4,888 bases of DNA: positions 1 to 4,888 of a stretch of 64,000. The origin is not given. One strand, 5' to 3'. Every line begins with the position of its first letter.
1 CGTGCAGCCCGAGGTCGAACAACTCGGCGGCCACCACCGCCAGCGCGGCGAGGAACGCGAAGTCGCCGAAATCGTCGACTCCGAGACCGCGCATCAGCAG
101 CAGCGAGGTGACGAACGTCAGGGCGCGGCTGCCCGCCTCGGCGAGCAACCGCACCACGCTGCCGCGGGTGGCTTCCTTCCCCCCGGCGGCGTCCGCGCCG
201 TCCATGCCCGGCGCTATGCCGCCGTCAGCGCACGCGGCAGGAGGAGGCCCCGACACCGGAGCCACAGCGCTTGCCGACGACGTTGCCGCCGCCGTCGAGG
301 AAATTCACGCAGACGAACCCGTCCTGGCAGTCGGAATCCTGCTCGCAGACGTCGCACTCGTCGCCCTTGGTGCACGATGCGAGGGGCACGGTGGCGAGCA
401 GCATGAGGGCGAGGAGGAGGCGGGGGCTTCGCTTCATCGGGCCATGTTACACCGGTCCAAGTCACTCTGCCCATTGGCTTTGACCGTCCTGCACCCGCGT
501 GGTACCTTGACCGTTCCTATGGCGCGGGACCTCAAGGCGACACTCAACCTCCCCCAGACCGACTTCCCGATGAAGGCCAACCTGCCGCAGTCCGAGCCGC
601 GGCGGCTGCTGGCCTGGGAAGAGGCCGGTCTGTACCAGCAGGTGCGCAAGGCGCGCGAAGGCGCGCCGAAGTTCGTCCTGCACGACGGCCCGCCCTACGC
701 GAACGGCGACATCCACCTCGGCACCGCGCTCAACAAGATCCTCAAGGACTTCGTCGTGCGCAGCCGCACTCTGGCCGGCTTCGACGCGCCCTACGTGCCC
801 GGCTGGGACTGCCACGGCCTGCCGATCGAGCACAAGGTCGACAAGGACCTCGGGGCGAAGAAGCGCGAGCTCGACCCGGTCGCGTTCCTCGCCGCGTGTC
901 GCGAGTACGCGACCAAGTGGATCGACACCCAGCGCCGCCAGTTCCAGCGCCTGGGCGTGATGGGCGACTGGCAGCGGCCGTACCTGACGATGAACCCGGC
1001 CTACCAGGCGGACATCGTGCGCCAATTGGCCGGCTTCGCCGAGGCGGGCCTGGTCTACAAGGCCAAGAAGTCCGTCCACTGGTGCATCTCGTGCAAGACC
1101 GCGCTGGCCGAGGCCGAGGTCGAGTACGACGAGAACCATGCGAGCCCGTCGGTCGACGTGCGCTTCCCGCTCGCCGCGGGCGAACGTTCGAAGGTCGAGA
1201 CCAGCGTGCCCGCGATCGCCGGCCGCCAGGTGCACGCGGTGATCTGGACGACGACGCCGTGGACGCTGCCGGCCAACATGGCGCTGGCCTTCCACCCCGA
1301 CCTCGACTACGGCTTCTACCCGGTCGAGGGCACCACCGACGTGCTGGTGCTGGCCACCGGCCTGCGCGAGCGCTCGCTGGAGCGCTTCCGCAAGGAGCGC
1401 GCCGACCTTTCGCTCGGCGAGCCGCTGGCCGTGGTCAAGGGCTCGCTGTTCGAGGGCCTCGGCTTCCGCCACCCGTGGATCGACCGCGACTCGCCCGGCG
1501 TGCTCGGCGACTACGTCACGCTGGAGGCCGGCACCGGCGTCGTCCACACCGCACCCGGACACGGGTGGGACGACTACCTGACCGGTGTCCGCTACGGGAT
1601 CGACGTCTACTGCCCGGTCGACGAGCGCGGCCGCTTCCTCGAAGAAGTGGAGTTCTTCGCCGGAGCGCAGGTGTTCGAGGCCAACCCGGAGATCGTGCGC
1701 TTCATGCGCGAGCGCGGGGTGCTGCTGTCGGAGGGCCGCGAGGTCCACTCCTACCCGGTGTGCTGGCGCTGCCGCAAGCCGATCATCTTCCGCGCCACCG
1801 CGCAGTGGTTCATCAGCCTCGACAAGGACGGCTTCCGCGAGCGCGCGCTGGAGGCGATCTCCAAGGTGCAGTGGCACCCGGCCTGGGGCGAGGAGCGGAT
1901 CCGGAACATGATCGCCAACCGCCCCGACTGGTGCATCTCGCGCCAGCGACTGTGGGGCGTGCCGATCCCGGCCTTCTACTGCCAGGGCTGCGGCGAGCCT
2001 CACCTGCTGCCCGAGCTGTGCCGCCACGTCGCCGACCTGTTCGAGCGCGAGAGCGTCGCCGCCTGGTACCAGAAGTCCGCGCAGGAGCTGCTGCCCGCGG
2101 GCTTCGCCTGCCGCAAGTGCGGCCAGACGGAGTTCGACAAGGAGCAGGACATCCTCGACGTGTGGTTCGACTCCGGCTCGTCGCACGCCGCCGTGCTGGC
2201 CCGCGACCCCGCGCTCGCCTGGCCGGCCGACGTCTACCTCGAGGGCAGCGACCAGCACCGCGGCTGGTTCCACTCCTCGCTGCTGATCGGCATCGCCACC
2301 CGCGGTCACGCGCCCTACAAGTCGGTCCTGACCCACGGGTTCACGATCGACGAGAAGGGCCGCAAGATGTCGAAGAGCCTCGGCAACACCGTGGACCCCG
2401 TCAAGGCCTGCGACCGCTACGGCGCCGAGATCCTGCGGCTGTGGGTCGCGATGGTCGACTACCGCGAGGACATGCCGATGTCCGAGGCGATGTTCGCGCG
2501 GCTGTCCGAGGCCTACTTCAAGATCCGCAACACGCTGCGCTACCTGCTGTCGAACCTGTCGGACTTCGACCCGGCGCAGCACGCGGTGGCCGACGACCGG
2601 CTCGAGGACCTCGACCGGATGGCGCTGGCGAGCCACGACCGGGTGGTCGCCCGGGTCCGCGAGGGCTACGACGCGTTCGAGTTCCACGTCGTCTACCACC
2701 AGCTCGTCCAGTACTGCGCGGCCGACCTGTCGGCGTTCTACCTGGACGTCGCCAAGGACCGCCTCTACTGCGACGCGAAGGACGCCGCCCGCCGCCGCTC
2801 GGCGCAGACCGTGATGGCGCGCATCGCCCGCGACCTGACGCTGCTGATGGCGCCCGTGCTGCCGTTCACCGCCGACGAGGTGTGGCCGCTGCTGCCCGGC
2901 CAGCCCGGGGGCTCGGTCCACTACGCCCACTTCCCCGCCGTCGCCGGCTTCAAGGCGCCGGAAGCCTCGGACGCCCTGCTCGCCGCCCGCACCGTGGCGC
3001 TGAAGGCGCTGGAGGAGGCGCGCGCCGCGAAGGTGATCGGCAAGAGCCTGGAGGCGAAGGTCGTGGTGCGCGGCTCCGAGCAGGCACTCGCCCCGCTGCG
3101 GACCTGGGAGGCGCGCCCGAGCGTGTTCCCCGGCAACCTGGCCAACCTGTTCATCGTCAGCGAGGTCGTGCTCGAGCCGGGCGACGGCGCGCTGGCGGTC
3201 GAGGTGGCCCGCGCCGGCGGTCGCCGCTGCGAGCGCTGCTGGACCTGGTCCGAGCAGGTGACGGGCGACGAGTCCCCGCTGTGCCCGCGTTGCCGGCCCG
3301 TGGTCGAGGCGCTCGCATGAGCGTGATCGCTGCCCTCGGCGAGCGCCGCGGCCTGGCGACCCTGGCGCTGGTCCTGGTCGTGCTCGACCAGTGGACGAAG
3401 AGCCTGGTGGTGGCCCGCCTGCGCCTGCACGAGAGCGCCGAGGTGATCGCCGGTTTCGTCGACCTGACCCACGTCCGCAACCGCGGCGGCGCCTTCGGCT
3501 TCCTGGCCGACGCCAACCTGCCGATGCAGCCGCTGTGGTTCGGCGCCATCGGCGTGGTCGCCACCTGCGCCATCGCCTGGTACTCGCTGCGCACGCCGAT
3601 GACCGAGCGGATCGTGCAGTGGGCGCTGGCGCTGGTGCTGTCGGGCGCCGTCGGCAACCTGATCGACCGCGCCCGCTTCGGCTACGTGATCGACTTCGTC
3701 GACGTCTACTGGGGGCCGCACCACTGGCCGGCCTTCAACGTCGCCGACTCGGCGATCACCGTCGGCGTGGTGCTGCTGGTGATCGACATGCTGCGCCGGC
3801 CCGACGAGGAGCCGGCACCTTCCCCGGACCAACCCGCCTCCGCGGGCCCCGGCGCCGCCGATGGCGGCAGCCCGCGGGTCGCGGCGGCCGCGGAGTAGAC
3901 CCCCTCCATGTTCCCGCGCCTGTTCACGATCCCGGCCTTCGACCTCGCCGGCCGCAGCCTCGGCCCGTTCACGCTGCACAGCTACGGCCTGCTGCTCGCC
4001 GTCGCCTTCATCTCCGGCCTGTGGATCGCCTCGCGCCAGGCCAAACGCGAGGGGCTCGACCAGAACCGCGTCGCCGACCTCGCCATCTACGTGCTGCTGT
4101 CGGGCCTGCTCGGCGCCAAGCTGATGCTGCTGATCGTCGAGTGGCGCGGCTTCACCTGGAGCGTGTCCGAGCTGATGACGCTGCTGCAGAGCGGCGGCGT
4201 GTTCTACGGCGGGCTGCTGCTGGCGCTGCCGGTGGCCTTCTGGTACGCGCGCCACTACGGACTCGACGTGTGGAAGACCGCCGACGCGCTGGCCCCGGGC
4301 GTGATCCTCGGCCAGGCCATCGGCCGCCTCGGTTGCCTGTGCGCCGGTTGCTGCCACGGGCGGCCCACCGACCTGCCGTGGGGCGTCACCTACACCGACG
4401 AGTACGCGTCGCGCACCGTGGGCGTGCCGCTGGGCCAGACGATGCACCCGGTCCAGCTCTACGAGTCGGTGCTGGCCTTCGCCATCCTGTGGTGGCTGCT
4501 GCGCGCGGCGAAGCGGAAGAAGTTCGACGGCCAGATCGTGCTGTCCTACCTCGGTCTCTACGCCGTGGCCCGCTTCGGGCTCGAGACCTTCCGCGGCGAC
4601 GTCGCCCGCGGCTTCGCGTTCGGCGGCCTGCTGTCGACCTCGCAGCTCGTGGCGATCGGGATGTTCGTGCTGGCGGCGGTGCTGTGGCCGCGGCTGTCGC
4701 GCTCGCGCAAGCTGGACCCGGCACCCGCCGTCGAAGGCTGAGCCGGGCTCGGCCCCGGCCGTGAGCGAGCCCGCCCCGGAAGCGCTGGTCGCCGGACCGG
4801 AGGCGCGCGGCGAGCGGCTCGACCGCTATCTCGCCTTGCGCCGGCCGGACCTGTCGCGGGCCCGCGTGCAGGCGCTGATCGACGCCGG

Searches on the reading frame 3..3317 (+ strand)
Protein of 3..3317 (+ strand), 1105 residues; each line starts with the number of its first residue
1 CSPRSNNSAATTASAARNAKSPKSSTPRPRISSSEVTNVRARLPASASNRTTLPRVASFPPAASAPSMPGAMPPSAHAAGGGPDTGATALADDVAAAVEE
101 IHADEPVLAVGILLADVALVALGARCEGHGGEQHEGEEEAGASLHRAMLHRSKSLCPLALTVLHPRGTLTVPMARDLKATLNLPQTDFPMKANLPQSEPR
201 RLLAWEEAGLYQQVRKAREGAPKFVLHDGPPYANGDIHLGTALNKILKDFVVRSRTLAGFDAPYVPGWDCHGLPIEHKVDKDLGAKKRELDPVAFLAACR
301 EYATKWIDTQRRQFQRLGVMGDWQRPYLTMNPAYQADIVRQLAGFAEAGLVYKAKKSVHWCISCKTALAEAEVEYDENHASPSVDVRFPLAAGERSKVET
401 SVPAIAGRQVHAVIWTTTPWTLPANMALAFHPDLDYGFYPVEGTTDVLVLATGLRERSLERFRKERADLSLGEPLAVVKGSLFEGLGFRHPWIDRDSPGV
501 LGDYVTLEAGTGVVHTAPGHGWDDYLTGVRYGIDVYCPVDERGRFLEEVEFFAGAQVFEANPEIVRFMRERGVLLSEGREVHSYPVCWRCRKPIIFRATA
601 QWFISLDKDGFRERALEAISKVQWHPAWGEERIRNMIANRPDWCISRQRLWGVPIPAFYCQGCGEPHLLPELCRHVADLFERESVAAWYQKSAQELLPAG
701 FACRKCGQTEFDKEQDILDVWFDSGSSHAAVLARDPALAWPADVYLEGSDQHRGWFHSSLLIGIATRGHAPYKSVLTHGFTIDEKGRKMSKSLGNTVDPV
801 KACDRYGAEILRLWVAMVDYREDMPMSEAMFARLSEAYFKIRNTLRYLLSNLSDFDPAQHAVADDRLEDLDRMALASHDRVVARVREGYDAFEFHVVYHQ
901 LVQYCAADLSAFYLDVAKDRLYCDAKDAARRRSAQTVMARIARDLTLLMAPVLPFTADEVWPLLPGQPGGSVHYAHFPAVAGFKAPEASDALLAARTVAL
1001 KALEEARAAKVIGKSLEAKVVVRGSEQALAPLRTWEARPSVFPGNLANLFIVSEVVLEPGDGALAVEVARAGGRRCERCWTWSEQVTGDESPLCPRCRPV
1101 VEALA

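Call 25: search_protein_families(library=pfam, proteins=[window:3-3317:+], max_evalue=0.00001)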
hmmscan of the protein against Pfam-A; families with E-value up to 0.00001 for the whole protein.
window:3-3317:+ (1105 aa): 4 families
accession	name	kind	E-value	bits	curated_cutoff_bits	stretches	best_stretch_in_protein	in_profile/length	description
PF00133.28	tRNA-synt_1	-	1.3e-140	469.3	22.7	1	203-826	4-413/414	tRNA synthetases class I (I, L, M and V)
PF08264.19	Anticodon_1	-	1.5e-26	93.5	25.1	1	871-1021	1-147/148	Anticodon-binding domain of tRNA ligase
PF09334.17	tRNA-synt_1g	-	1.9e-21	76.8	20.1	1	231-374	8-136/391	tRNA synthetases class I (M)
PF01406.26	tRNA-synt_1e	-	4e-06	26.9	27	0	774-831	239-296/301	tRNA synthetases class I (C) catalytic domain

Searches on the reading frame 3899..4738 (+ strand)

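Call 25: search_protein_families(library=pfam, proteins=[window:3899-4738:+], max_evalue=0.00001)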
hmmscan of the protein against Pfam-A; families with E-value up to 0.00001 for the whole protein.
window:3899-4738:+ (280 aa): 1 family
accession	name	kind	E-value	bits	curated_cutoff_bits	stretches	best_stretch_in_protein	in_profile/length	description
PF01790.23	LGT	-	1.2e-58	198.7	24.9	1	20-263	5-238/240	Prolipoprotein diacylglyceryl transferase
